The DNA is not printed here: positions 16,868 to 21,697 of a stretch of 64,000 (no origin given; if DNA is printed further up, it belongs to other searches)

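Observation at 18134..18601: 156 aa mini-intein interrupting the conserved FN(K/R)-SHS-AAYA motif of the pol III alpha-type polymerase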

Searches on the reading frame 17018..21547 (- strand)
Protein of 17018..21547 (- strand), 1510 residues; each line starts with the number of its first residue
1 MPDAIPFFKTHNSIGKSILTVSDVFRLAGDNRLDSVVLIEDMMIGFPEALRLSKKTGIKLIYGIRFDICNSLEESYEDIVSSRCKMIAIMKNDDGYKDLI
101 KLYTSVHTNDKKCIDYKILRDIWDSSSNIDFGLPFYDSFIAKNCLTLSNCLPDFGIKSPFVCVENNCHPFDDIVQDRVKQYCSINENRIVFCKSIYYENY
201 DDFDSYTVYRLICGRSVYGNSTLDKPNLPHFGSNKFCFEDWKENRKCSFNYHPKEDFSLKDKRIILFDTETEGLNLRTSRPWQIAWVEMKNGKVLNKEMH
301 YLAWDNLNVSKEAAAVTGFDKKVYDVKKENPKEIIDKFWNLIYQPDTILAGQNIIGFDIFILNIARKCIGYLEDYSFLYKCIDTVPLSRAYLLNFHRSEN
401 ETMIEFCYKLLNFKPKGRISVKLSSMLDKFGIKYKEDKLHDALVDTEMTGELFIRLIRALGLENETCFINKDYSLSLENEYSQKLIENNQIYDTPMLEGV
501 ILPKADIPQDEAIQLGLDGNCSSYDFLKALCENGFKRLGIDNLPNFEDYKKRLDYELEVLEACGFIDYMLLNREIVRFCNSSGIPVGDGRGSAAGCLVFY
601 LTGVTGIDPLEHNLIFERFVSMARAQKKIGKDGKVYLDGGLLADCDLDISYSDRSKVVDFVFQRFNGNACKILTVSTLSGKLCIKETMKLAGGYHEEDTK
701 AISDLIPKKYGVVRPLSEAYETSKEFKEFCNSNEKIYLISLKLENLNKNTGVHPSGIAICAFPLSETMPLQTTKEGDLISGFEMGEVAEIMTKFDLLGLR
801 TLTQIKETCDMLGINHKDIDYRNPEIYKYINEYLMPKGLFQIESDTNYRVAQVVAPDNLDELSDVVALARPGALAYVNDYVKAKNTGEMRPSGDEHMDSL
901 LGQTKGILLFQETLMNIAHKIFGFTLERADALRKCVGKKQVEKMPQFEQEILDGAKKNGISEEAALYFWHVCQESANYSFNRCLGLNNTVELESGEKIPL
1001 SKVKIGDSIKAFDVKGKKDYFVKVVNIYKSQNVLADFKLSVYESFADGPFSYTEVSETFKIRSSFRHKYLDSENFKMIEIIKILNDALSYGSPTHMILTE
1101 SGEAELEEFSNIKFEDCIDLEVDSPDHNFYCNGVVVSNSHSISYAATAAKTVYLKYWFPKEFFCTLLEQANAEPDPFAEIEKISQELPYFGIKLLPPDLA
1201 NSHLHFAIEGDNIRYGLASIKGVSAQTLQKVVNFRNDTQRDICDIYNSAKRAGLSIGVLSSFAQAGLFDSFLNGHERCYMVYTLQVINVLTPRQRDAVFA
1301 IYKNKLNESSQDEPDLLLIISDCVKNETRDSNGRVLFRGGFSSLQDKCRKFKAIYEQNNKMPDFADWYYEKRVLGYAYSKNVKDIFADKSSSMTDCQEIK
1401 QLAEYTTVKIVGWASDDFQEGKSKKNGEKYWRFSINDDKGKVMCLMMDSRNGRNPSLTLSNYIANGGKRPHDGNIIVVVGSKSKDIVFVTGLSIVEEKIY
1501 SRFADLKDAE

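Call 5: search_protein_families(library=pfam, proteins=[window:17018-21547:-], max_evalue=1)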
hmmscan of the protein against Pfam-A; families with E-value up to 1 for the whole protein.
window:17018-21547:- (1510 aa): 6 families
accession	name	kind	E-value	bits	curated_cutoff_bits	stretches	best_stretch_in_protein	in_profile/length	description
PF07733.18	DNA_pol3_alpha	-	1.7e-54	185.6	23.9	1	526-798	2-260/260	Bacterial DNA polymerase III alpha NTPase domain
PF17657.6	DNA_pol3_finger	-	4.1e-33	114.5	22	1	801-959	1-166/166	Bacterial DNA polymerase III alpha subunit finger domain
PF14579.12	HHH_6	-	7.9e-15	55.3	25.6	1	1191-1273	1-84/90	Helix-hairpin-helix motif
PF00929.31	RNase_T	-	1.3e-10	42.6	24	1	266-453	2-164/164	Exonuclease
PF02811.25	PHP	-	6.4e-07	30.3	26.4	1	9-121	5-113/164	PHP domain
PF01079.26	Hint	-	0.024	14.7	29.7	1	975-1017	5-47/213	Hint module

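Call 6: search_protein_families(library=ncbifam, proteins=[window:17018-21547:-], max_evalue=1)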
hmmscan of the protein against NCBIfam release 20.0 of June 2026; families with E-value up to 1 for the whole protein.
window:17018-21547:- (1510 aa): 25 families
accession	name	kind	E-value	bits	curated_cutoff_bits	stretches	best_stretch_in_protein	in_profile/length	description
NF004226.0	PRK05673.1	equivalog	1.5e-125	420.5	1002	3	501-982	282-751/1146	DNA polymerase III subunit alpha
TIGR00594.1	polc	superfamily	2.3e-125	419.9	434.35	3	521-982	289-749/1022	DNA polymerase III subunit alpha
NF005298.0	PRK06826.1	equivalog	2e-112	376.8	1260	3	502-983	284-751/1151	DNA polymerase III subunit alpha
NF005516.0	PRK07135.1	equivalog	1.1e-94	318.4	1084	3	525-982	230-680/974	DNA polymerase III DnaE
NF005617.0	PRK07374.1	equivalog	1.9e-92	310.9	1653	3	517-982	295-761/1170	DNA polymerase III subunit alpha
NF004550.0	PRK05898.1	equivalog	5.1e-89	299.7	1182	3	512-983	216-677/971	DNA polymerase III subunit alpha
NF005377.0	PRK06920.1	equivalog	7.4e-86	288.9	1806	3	520-983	277-729/1108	DNA polymerase III subunit alpha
NF005582.0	PRK07279.1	equivalog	6.1e-81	272.8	1279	2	527-983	242-683/1033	DNA polymerase III subunit alpha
NF004225.0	PRK05672.1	subfamily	4.3e-70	236.9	939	3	524-981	290-737/1047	error-prone DNA polymerase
NF007079.0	PRK09532.1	equivalog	9.1e-68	229.3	1525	2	537-1003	314-795/876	DNA polymerase III subunit alpha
NF001688.0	PRK00448.1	equivalog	2.4e-27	95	873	5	254-483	415-611/1445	PolC-type DNA polymerase III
TIGR01405.1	polC_Gram_pos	equivalog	1.4e-26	92.5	1043.45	5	254-492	181-386/1211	DNA polymerase III subunit alpha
NF005616.0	PRK07373.1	equivalog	4.9e-16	58.3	646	1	1118-1286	16-185/449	DNA polymerase III subunit alpha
NF004316.1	PRK05711.1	equivalog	3.2e-10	40.1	196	1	263-389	2-126/234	DNA polymerase III subunit epsilon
TIGR01406.1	dnaQ_proteo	equivalog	5.7e-10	39.2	222.7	2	263-390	1-126/231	DNA polymerase III subunit epsilon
TIGR01443.1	intein_Cterm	domain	0.35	11.2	15.6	1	1119-1139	4-24/24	intein C-terminal splicing region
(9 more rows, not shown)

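Call 9: find_homologous_proteins(query=window:17018-21547:-, max_evalue=1e-10)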
Query window:17018-21547:- (1510 aa): 50 proteins with E <= 1e-10 among 4620 candidates.
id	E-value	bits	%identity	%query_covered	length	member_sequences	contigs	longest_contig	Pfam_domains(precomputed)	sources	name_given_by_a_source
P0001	0.0e+0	3492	100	100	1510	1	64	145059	PF00929.32,PF02811.27,PF14579.13,PF17657.7,PF07733.19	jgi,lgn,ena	jgi:DNA polymerase III alpha subunit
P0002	0.0e+0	3491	100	100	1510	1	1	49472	PF00929.32,PF02811.27,PF14579.13,PF17657.7,PF07733.19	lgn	-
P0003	0.0e+0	3490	100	100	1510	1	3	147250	PF00929.32,PF02811.27,PF14579.13,PF17657.7,PF07733.19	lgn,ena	-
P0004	0.0e+0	3489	100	100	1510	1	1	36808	PF00929.32,PF02811.27,PF14579.13,PF17657.7,PF07733.19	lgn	-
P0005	0.0e+0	3484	100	100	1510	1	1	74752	PF00929.32,PF02811.27,PF14579.13,PF17657.7,PF07733.19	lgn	-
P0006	0.0e+0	3476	100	100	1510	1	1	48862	PF00929.32,PF02811.27,PF14579.13,PF17657.7,PF07733.19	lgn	-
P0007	0.0e+0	3474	99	100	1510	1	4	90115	PF00929.32,PF02811.27,PF14579.13,PF17657.7,PF07733.19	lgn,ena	-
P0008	0.0e+0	3473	99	100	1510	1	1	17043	PF00929.32,PF02811.27,PF14579.13,PF17657.7,PF07733.19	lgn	-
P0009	0.0e+0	3470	99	100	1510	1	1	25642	PF00929.32,PF02811.27,PF14579.13,PF17657.7,PF07733.19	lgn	-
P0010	0.0e+0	3468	99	100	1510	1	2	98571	PF00929.32,PF02811.27,PF14579.13,PF17657.7,PF07733.19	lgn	-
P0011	0.0e+0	3461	100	62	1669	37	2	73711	PF00929.32,PF02811.27,PF14579.13,PF17657.7,PF07733.19,PF14890.12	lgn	-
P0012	0.0e+0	3093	99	65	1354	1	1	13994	PF00929.32,PF02811.27,PF14579.13,PF17657.7,PF07733.19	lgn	-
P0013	0.0e+0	3070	99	62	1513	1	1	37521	PF00929.32,PF02811.27,PF14579.13,PF17657.7,PF07733.19,PF14890.12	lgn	-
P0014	0.0e+0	3070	100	62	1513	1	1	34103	PF00929.32,PF02811.27,PF14579.13,PF17657.7,PF07733.19,PF14890.12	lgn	-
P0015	0.0e+0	3068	99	62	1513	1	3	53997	PF00929.32,PF02811.27,PF14579.13,PF17657.7,PF07733.19,PF14890.12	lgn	-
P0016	0.0e+0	3068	99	62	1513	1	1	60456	PF00929.32,PF02811.27,PF14579.13,PF17657.7,PF07733.19,PF14890.12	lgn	-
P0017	0.0e+0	3067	99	62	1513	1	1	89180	PF00929.32,PF02811.27,PF14579.13,PF17657.7,PF07733.19,PF14890.12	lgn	-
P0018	0.0e+0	3062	99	62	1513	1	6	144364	PF00929.32,PF02811.27,PF14579.13,PF17657.7,PF07733.19,PF14890.12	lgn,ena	-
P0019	0.0e+0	3061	99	62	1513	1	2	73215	PF00929.32,PF02811.27,PF14579.13,PF17657.7,PF07733.19,PF14890.12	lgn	-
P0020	0.0e+0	3061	99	62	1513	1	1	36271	PF00929.32,PF02811.27,PF14579.13,PF17657.7,PF07733.19,PF14890.12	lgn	-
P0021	0.0e+0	3053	88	62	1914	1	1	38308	PF00929.32,PF02811.27,PF14579.13,PF14528.12,PF17657.7,PF07733.19,PF14890.12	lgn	-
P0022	0.0e+0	3047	97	65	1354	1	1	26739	PF00929.32,PF02811.27,PF14579.13,PF17657.7,PF07733.19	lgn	-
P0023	0.0e+0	3047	98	62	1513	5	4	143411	PF00929.32,PF02811.27,PF14579.13,PF17657.7,PF07733.19,PF14890.12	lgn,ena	-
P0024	0.0e+0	2924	83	100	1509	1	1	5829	PF00929.32,PF02811.27,PF14579.13,PF17657.7,PF07733.19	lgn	-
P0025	0.0e+0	2897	82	62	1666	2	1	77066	PF00929.32,PF02811.27,PF14579.13,PF17657.7,PF07733.19,PF14890.12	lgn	-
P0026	0.0e+0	2749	86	65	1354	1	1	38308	PF00929.32,PF02811.27,PF14579.13,PF17657.7,PF07733.19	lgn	-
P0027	0.0e+0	2615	82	65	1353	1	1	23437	PF00929.32,PF02811.27,PF14579.13,PF17657.7,PF07733.19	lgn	-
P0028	0.0e+0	2174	67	62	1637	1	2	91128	PF07591.16,PF00929.32,PF02811.27,PF14579.13,PF17657.7,PF07733.19,PF14890.12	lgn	-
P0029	0.0e+0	2082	67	65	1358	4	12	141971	PF00929.32,PF02811.27,PF14579.13,PF17657.7,PF07733.19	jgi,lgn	jgi:DNA-directed DNA polymerase III PolC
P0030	0.0e+0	1745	74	62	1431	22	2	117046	PF00929.32,PF02811.27,PF14528.12,PF17657.7,PF07733.19,PF14890.12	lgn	-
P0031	7.0e-186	638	49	26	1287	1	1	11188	PF14579.13,PF17657.7,PF07733.19,PF14890.12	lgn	-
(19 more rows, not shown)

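Call 10: search_dna_similar(query=window:17018-21547:-, collection=phages, mode=protein, max_rows=30)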
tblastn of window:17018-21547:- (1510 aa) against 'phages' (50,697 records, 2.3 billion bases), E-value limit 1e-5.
Records with a match: 1319; places in all: 1323; records where one place covers at least 80% of the query: 0.
Best place of each record, by identity: <60% 1319.
By first word of the organism name: Pseudomonas 302; Mycobacterium 282; Streptomyces 211; Gordonia 132; Bacillus 78; Bacteriophage 39; Microbacterium 36; Escherichia 31; Rhodococcus 22; Corynebacterium 15; and 52 more.
By host as written in the record: Mycobacterium smegmatis mc2 155 204; Pseudomonas aeruginosa 118; - 95; Pseudomonas aeruginosa PAO1 86; Streptomyces griseus ATCC 10137 81; Gordonia terrae 3612 65; Streptomyces lividans JI 1326 44; Mycobacterium smegmatis mc#155 37; and 204 more.
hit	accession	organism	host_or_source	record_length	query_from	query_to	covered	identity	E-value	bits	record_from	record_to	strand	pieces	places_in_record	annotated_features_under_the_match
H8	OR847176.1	Listeria phage LM 4-11-1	Listeria monocytogenes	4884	530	1452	51%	28.6%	5e-51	268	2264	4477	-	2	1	record has no annotation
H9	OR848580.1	Listeria phage LM 4-14-1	Listeria monocytogenes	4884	530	1452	51%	28.6%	5e-51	268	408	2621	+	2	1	record has no annotation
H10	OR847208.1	Listeria phage LM 4-11-1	Listeria monocytogenes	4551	530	1452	51%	28.4%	3e-50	267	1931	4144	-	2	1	record has no annotation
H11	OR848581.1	Listeria phage LM 4-14-1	Listeria monocytogenes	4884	530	1452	51%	28.4%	4e-50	267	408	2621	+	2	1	record has no annotation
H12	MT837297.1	Bacteriophage sp.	human fecal samples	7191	434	1295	47%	28.6%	2e-55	283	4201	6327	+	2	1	record has no annotation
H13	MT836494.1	Bacteriophage sp.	human fecal samples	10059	434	1300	47%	28.4%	2e-54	298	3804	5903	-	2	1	record has no annotation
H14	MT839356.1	Bacteriophage sp.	human fecal samples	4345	502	1446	52%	25.4%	3e-50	260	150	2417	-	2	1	record has no annotation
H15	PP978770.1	Rhodococcus phage Francesca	Rhodococcus equi NRRL B-16538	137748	527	1266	49%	27.1%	2e-54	217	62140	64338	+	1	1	77: DnaE-like DNA polymerase III alpha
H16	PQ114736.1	Rhodococcus phage Dorin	Rhodococcus equi NRRL B-16538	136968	527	1266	49%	27.1%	2e-54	216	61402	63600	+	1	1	77: DnaE-like DNA polymerase III alpha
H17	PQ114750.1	Streptomyces phage Larnav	Streptomyces lividans JI 1326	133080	378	1266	49%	26.8%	4e-35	213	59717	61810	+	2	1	80: DnaE-like DNA polymerase III alpha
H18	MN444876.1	Streptomyces phage Daubenski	Streptomyces griseus ATCC 10137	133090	378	1277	50%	26.3%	9e-32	204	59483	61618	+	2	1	78: DnaE-like DNA polymerase III alpha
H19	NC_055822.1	Streptomyces phage Daubenski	Streptomyces griseus ATCC 10137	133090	378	1277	50%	26.3%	9e-32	204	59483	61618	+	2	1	78: DNA polymerase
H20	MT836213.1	Bacteriophage sp.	human fecal samples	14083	463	1298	45%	29.1%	3e-54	297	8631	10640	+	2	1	record has no annotation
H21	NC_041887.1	Rhodococcus phage Weasels2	Rhodococcus erythropolis RIA 643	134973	568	1269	46%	28.0%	4e-54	215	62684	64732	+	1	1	DNA polymerase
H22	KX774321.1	Rhodococcus phage Weasels2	Rhodococcus erythropolis RIA 643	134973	568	1269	46%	28.0%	4e-54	215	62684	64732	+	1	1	DNA polymerase III alpha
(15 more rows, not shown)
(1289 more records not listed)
